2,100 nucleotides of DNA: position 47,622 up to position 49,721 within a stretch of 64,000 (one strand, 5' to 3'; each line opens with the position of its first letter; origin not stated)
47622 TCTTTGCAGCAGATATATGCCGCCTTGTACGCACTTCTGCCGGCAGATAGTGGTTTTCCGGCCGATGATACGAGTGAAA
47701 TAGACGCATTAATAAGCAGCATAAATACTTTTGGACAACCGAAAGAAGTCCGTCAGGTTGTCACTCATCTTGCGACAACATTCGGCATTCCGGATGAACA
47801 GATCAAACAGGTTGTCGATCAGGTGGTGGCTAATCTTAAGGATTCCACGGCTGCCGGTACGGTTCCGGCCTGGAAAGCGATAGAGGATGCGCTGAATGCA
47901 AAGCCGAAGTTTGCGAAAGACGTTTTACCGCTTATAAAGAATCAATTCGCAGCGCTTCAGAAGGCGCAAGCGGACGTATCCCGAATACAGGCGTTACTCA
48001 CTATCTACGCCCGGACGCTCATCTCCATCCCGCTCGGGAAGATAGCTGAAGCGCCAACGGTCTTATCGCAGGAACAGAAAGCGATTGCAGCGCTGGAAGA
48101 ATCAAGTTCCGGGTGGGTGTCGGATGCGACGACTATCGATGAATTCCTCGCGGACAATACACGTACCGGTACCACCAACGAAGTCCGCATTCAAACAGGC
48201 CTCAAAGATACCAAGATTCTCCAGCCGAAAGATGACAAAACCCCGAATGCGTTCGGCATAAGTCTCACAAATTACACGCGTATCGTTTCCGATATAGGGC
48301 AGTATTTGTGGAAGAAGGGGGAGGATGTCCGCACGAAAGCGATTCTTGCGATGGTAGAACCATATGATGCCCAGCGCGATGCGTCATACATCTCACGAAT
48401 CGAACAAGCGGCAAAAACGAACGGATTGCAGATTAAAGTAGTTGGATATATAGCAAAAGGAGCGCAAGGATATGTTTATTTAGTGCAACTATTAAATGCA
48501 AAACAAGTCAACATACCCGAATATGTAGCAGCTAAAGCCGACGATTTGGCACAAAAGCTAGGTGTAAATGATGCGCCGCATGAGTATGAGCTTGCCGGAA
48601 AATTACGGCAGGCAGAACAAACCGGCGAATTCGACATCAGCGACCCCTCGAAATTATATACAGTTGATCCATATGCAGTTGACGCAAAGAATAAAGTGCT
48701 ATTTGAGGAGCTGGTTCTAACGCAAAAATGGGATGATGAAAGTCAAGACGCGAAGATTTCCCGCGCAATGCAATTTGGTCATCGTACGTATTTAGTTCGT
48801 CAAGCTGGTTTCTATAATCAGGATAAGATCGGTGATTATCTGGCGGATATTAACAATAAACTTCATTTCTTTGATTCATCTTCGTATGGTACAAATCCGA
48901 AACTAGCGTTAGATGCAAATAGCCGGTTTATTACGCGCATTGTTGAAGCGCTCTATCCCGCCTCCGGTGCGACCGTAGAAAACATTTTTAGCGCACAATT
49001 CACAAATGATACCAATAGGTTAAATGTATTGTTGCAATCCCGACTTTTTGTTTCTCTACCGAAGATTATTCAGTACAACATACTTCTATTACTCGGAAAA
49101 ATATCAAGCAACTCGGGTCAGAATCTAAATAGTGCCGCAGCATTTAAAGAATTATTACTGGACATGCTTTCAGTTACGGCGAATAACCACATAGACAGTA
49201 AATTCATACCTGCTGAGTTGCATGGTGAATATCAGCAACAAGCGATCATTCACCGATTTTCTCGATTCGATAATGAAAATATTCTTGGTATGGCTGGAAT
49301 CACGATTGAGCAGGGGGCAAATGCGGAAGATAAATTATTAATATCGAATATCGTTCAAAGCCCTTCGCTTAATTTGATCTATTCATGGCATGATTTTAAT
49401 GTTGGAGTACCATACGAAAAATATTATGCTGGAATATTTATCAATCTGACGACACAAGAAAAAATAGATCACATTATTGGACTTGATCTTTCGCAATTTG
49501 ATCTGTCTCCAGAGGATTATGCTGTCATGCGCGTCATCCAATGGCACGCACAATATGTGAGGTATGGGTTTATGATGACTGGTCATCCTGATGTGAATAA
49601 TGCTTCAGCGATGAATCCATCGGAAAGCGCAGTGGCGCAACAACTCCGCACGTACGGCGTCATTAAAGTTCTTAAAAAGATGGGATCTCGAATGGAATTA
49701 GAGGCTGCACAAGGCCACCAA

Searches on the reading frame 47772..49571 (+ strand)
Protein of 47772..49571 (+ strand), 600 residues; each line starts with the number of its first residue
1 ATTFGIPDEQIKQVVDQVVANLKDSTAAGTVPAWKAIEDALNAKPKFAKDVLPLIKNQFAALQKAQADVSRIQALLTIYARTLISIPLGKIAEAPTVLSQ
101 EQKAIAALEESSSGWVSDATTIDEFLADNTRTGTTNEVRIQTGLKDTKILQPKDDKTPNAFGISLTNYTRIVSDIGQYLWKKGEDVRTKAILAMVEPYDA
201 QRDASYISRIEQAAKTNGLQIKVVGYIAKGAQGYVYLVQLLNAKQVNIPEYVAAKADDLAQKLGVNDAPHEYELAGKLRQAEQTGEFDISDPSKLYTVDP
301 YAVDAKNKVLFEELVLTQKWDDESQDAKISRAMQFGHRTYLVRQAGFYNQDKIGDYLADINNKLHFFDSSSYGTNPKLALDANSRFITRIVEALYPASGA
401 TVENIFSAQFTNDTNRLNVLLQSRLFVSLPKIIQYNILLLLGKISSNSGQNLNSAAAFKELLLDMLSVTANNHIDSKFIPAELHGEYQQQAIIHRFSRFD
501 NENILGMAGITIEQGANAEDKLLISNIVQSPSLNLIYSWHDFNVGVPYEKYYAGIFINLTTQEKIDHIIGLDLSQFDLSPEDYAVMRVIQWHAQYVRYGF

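Call 44: search_protein_families(library=pfam, proteins=[window:47772-49571:+], max_evalue=1)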
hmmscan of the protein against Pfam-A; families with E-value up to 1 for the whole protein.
window:47772-49571:+ (600 aa): 0 families

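Call 86: search_protein_families(library=ncbifam, proteins=[window:47772-49571:+], max_evalue=1)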
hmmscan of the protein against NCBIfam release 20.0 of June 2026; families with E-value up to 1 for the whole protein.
window:47772-49571:+ (600 aa): 1 family
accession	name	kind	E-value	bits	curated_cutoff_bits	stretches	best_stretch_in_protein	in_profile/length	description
NF003937.0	PRK05446.1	equivalog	0.00068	18.7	443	1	326-405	264-340/355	bifunctional histidinol-phosphatase/imidazoleglycerol-phosphate dehydratase HisB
